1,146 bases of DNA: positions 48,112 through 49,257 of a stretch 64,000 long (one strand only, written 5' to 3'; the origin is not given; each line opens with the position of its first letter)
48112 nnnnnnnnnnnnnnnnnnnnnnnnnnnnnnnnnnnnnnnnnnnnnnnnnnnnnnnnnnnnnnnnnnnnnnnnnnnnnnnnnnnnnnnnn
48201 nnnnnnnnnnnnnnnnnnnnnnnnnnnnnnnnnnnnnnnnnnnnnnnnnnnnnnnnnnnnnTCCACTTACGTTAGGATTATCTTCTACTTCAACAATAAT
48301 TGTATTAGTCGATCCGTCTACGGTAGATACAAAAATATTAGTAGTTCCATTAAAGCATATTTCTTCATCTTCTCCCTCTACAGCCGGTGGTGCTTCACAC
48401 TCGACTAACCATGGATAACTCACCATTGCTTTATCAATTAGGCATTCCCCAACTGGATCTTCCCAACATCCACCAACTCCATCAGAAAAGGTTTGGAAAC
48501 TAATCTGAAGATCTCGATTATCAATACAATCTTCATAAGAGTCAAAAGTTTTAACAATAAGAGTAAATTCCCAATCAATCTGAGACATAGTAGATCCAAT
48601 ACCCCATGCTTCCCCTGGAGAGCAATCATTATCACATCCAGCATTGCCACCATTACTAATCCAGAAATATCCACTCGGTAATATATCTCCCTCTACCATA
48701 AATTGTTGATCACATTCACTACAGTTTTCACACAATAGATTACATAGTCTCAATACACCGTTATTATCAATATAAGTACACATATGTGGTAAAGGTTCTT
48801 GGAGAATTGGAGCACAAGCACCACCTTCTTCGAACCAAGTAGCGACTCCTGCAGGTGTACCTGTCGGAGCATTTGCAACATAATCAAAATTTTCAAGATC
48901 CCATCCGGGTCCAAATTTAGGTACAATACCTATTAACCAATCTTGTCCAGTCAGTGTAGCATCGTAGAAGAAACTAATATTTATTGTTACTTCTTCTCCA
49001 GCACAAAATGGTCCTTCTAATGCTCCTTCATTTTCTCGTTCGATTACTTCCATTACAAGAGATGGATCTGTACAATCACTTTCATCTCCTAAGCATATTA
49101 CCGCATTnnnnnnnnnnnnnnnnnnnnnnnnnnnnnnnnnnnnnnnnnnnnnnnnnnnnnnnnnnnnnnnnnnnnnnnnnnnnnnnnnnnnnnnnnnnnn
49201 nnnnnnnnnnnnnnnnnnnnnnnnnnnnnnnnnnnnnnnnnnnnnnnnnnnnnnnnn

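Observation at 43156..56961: Giant 4,601-codon ORF: tripartite T9SS type-B cargo filling a fifth of the window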

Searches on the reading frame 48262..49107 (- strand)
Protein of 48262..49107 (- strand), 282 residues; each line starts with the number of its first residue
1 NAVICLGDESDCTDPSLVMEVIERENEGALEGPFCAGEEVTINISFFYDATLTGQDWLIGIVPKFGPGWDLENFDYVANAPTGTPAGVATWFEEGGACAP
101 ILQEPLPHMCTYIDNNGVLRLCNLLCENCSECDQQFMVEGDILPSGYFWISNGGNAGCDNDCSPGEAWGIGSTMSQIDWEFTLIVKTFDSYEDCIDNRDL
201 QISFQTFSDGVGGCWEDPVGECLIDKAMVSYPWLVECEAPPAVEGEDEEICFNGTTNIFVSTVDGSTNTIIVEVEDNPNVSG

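Call 17: search_protein_families(library=pfam, proteins=[window:48262-49107:-], max_evalue=1)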
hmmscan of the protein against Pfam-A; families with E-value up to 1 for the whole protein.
window:48262-49107:- (282 aa): 0 families

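Call 18: search_solved_structures(query=window:48262-49107:-, max_evalue=1)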
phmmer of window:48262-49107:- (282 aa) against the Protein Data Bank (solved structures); distinct sequences matched with E-value up to 1: 0.

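Call 20: find_homologous_proteins(query=window:48262-49107:-, max_evalue=0.001)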
Query window:48262-49107:- (282 aa): 5 proteins with E <= 0.001 among 236 candidates.
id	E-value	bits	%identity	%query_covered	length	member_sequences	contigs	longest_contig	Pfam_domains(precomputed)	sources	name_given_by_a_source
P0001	8.7e-76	274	53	83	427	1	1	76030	-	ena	-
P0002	2.6e-66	243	45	89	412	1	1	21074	-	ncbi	ncbi:MAG: hypothetical protein R2771_15825 [Saprospiraceae bacterium]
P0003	6.0e-52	195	53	62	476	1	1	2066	PF18962.8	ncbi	-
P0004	1.8e-43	168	55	51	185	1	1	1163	-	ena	-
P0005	4.7e-38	150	61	43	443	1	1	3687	-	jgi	-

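Call 27: search_protein_representatives(alignment_id=A1)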
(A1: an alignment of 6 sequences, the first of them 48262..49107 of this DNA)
Query: 6 sequences, 591 profile positions. Proteins with E-value up to 0.001 (for the whole library): 363; up to 1e-10: 262; up to 1e-30: 141. The best 150 are listed.
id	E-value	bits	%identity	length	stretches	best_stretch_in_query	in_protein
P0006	5.2e-275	930.1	-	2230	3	6-406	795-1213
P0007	1.2e-230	783.6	-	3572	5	4-588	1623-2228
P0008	2.4e-215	733.1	-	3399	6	4-589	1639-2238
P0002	6.8e-215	731.6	-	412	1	185-588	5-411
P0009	2.1e-207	706.9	-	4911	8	6-583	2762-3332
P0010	8.8e-207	704.8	-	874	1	4-589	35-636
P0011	7.9e-201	685.2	-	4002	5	6-582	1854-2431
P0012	1.2e-198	678.0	-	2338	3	4-589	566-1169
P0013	1.2e-186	638.4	-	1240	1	2-589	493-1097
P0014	2.2e-183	627.6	-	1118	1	5-559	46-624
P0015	2.1e-182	624.3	-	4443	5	7-586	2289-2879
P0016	5.3e-180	616.4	-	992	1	4-578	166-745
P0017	8.6e-179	612.4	-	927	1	6-576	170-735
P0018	2.7e-178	610.8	-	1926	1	4-578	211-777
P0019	2.9e-178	610.7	-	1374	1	8-572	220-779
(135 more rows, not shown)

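Call 35: find_related_loci(query=A3, collection=genome_contigs, flank=10000)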
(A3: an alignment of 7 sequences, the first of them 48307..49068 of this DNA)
Query A3 (254 aa) in genome_contigs; peptide patterns used: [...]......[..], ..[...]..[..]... (x = any residue, [..] = any of these).
74 stretches matched a pattern; 24 encode a relative of the query (tblastn E <= 1e-3); 21 distinct loci.
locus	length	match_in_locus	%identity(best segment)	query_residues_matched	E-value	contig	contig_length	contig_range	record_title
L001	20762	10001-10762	74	1-254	6e-123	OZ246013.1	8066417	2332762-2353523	MAG: Saprospiraceae bacterium isolate e1f2261a-3454-464d-be59-2565730905ce genome assembly, chromosome: 1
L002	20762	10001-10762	72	1-254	9e-120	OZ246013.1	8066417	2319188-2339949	MAG: Saprospiraceae bacterium isolate e1f2261a-3454-464d-be59-2565730905ce genome assembly, chromosome: 1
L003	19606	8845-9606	69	1-254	8e-119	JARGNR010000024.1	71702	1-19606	MAG: Saprospiraceae bacterium isolate bin_bo_oilr1.014 NODE_353_length_71702_cov_7.679498, whole genome shotgun sequence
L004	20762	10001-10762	67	1-254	6e-111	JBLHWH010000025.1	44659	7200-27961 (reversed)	MAG: Halioglobus sp. isolate 3300046534_18 Ga0491194_0000970, whole genome shotgun sequence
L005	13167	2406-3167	67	1-254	4e-110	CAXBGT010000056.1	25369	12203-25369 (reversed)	MAG TPA_asm: uncultured Saprospirales bacterium isolate ERR2762165_binner13_Refined_22 genome assembly, contig: ERZ34222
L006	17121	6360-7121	64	1-253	7e-106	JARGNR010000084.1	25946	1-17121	MAG: Saprospiraceae bacterium isolate bin_bo_oilr1.014 NODE_1147_length_25946_cov_6.287668, whole genome shotgun sequenc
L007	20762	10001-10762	62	1-254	2e-103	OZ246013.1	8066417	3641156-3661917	MAG: Saprospiraceae bacterium isolate e1f2261a-3454-464d-be59-2565730905ce genome assembly, chromosome: 1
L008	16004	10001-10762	69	1-254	1e-112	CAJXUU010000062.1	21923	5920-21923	MAG TPA_asm: uncultured Saprospirales bacterium isolate SRR3933377_bin.16_MetaBAT_v2.12.1_MAG genome assembly, contig: N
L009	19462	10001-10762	58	1-253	1e-97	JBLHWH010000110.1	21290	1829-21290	MAG: Halioglobus sp. isolate 3300046534_18 Ga0491194_0004774, whole genome shotgun sequence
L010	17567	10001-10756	57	3-254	2e-93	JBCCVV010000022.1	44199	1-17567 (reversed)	MAG: Bacteroidota bacterium isolate P01_E01_bin.46 k141_804178_length_44199_cov_13.0000, whole genome shotgun sequence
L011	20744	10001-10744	60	8-254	6e-93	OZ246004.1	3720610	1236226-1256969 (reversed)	MAG: Saprospiraceae bacterium isolate 8d485142-650c-4439-9b0f-aa87d69d59df genome assembly, chromosome: 1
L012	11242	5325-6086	57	1-253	3e-92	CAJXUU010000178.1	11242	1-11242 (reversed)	MAG TPA_asm: uncultured Saprospirales bacterium isolate SRR3933377_bin.16_MetaBAT_v2.12.1_MAG genome assembly, contig: N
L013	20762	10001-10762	57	1-253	3e-92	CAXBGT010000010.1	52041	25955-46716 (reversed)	MAG TPA_asm: uncultured Saprospirales bacterium isolate ERR2762165_binner13_Refined_22 genome assembly, contig: ERZ34222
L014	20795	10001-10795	54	1-253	3e-91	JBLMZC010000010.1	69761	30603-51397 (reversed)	MAG: Deltaproteobacteria bacterium isolate MAG213 PRJNA951521_bin69_renamed_9, whole genome shotgun sequence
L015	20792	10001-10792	52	1-253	1e-86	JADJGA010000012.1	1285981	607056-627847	MAG: Saprospiraceae bacterium isolate Bjer_18-Q3-R1-45_MAXAC.214 tig00199946-10-12845960, whole genome shotgun sequence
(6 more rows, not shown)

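Call 37: find_homologous_proteins(query=A2, max_evalue=1e-10)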
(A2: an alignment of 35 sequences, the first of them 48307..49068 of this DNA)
Query A2 (35 sequences) (254 aa, profile of the alignment): 1 proteins with E <= 1e-10 among 1241 candidates.
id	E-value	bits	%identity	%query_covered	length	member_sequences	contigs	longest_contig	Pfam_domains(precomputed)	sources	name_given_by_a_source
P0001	1.9e-78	281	54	88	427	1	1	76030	-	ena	-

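Call 39: predict_structure(alignment_id=A2)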
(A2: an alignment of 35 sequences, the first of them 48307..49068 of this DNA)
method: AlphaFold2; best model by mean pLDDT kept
length: 254 residues; sequences in the alignment: 35
mean_pLDDT: 86.1   pTM: 0.83
mean pLDDT of the five models: 86.1, 85.4, 85.2, 84.8, 84.8
residues with pLDDT >= 90: 129; 70-90: 90; 50-70: 34; < 50: 1
segments of 3 or more residues with pLDDT < 50: none
pLDDT, mean of each block of 10 residues (from residue 1): 91 96 98 90 87 96 96 90 87 88 91 87 89 84 62 71 96 97 97 77 60 87 89 78 78 56
secondary structure, 60 per line:
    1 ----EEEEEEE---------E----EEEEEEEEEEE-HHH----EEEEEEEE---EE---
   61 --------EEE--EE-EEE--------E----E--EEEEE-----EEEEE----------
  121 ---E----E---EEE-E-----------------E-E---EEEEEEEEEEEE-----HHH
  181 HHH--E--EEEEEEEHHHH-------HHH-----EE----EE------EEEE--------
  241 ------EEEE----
elements in order: E5-11 E26-36 E45-52 E69-71 E77-79 E96-100 E106-110 E133-135 E161-172 H178-183 E189-195 H196-199 E229-232 E247-250

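Call 42: fold_search(model_id=the predicted structure, library=pdb)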
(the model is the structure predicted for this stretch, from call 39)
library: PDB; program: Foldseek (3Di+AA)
matches with E <= 10: 537; with E <= 0.001: 0
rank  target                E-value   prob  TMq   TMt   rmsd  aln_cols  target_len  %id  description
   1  4ei0_B                2.0e-03  0.80  0.20  0.18  16.8       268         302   10  Crystal structure of a DUF4466 family protein (PARMER_03218) from Parabacteroides merdae ATCC 43184 at 2.00 A resoluti (released 2012-05-30)
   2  4ei0_A                5.6e-03  0.90  0.25  0.22  15.9       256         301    9  Crystal structure of a DUF4466 family protein (PARMER_03218) from Parabacteroides merdae ATCC 43184 at 2.00 A resoluti (released 2012-05-30)
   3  7wwo_A                1.2e-02  0.89  0.28  0.41  15.1       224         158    8  Dimer form of hypothetical protein TTHA1873 from Thermus thermophilus (released 2022-03-09)
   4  8kb2                  1.6e-02  0.96  0.29  0.28   8.0       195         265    7  Crystal Structure of M- and C-Domains of the shaft pilin LrpA from Ligilactobacillus ruminis - iodide derivative (released 2024-07-10)
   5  2z1p                  2.4e-02  0.72  0.24  0.22  12.4       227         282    9  The Enterococcus faecalis MSCRAMM ACE binds its ligands by the collagen Hug Model (released 2007-05-29)
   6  9lr7_A                2.5e-02  0.93  0.29  0.21   7.1       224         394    8  Crystal Structure of the Basal pilin EbpB from Enterococcus faecalis. (released 2025-07-16)
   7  2x9z                  2.6e-02  0.87  0.28  0.27   9.7       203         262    6  STRUCTURE OF THE PILUS BACKBONE (RRGB) FROM STREPTOCOCCUS PNEUMONIAE (released 2010-06-30)
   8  3rpk_A                3.5e-02  0.91  0.30  0.15   8.3       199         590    6  Structure of the Full-Length Major Pilin RrgB from Streptococcus pneumoniae (released 2011-06-15)
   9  5yu5_B                3.5e-02  0.80  0.34  0.22  13.4       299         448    9  Crystal structure of shaft pilin spaD from Lactobacillus rhamnosus GG (released 2018-06-20)
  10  5yu5_A                4.3e-02  0.91  0.34  0.22   8.5       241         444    9  Crystal structure of shaft pilin spaD from Lactobacillus rhamnosus GG (released 2018-06-20)
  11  7wwn                  4.3e-02  0.66  0.26  0.38  15.0       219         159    7  Structure of hypothetical protein TTHA1873 from Thermus thermophilus with Potassium mercuric iodide (released 2022-04-06)
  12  5z0z_A                4.5e-02  0.51  0.30  0.20  13.7       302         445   10  Crystal structure of shaft pilin spaD from Lactobacillus rhamnosus GG - D242A mutant (released 2018-06-20)
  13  7wrk                  5.0e-02  0.60  0.26  0.37  15.4       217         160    8  Structure of hypothetical protein TTHA1873 from Thermus thermophilus (released 2022-03-09)
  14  5z24_B                5.3e-02  0.72  0.29  0.18  13.2       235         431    8  Crystal structure of shaft pilin spaD from Lactobacillus rhamnosus GG - K365A mutant (released 2018-06-20)
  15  9lr7_D                5.3e-02  0.69  0.26  0.20   7.6       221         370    8  Crystal Structure of the Basal pilin EbpB from Enterococcus faecalis. (released 2025-07-16)
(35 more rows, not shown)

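Call 50: fold_search(model_id=the predicted structure, library=viral)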
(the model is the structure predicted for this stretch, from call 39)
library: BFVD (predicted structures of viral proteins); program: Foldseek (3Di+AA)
matches with E <= 10: 458; with E <= 0.001: 0
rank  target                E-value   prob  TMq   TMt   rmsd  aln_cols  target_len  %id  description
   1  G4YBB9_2              1.2e-02  0.28  0.18  0.06  15.0       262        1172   11  (no name in the UniProt tables at hand)
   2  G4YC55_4              1.8e-02  0.66  0.21  0.06  11.8       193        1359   12  (no name in the UniProt tables at hand)
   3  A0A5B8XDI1            2.0e-02  0.23  0.19  0.18  12.2       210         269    8  Uncharacterized protein [Mortimer virus]
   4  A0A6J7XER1            2.4e-02  0.23  0.20  0.06  20.0       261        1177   12  PKD domain containing protein [uncultured Caudovirales phage]
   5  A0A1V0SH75            7.2e-02  0.20  0.21  0.23  20.2       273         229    8  Uncharacterized protein [Hokovirus HKV1]
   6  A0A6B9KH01            7.6e-02  0.38  0.19  0.23  11.4       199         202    6  Uncharacterized protein [Atrato Sobemo-like virus 4]
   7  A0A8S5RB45            8.9e-02  0.03  0.08  0.08  27.1       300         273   11  Putative structural protein [virus sp. ctmTa7]
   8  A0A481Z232            9.4e-02  0.10  0.13  0.17  14.8       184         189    9  Uncharacterized protein [Mimivirus LCMiAC02]
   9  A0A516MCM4            1.0e-01  0.03  0.11  0.10  23.3       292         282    7  (no name in the UniProt tables at hand)
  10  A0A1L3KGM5            1.2e-01  0.03  0.09  0.08  25.3       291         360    8  (no name in the UniProt tables at hand)
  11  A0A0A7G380            1.4e-01  0.25  0.21  0.21  14.0       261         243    8  Glycoprotein C (Fragment) [Canid alphaherpesvirus 1]
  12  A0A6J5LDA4            1.4e-01  0.12  0.17  0.09  17.2       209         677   10  SprB repeat [uncultured Caudovirales phage]
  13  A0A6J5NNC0            1.4e-01  0.05  0.14  0.08  26.3       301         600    9  Uncharacterized protein [uncultured Caudovirales phage]
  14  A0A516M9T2            1.4e-01  0.10  0.16  0.23  13.1       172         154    8  (no name in the UniProt tables at hand)
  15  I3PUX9                1.4e-01  0.05  0.12  0.15  19.6       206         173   10  (no name in the UniProt tables at hand)
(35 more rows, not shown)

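Call 71: search_protein_families(library=pfam, alignment_id=A2, max_evalue=1)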
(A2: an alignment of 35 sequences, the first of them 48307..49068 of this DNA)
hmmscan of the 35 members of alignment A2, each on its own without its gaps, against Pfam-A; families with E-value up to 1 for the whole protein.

A. member 1, window:48307-49068:- (254 aa): 0 families

B. families by the number of members that match (of 35 scanned): 8 families
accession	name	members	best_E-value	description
PF24084.1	DUF7369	1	0.098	Domain of unknown function (DUF7369)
PF20842.4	Rax2_2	1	0.11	Rax2 second domain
PF11770.13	GAPT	1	0.12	GRB2-binding adapter (GAPT)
PF08992.16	QH-AmDH_gamma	1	0.16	Quinohemoprotein amine dehydrogenase, gamma subunit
PF17438.7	DUF5417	1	0.18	Family of unknown function (DUF5417)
PF14524.12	Wzt_C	1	0.18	Wzt C-terminal domain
PF01826.23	TIL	1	0.26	Trypsin Inhibitor like cysteine rich domain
PF05178.17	Kri1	1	0.36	KRI1-like family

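Call 72: search_solved_structures(query=A2, max_evalue=5)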
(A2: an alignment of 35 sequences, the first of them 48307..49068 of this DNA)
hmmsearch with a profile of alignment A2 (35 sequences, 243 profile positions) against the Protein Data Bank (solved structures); distinct sequences matched with E-value up to 5: 74 (the best 60 are shown).
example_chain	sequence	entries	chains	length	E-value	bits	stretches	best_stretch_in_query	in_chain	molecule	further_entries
7swd_J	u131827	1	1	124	0.02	17.7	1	28-75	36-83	1C3 heavy chain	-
7mlh_C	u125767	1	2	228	0.052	16.4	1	31-72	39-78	IgE Heavy chain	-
7n6p_H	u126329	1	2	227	0.063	16.1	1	29-74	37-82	1C3 Fab heavy chain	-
9kep_D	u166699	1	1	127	0.091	15.6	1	31-76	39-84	NM57-scFv heavy chain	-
5ggt_H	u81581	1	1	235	0.1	15.4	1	28-74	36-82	IgG H chain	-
4m62_H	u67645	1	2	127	0.13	15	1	30-74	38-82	GEP2 FV heavy chain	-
4ob5_H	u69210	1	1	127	0.13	15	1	30-74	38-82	4E10 antibody germline precursor 7 heavy chain Fv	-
5jz7_C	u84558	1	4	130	0.14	15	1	30-74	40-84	MEDI578 scFv, heavy chain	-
4lrn_H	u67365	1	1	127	0.14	15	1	30-74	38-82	GEP 1 heavy chain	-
9o4p_E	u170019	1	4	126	0.14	15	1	30-74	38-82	AF9C-GL heavy chain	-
5od8_A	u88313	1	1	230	0.14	15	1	30-74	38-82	B2 Fab fragment - heavy chain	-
4odx_A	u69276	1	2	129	0.14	15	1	30-74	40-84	GEP7 Fv heavy chain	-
4m8q_A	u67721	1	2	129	0.14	14.9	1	30-74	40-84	GEP1 Fv heavy chain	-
5cba_A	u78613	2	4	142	0.14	14.9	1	30-75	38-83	3b4 heavy chain | E10 heavy chain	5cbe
4hj0_P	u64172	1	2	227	0.15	14.9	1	31-74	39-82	Gipg013 Fab, Antagonizing antibody to the GIP Receptor, Heavy chain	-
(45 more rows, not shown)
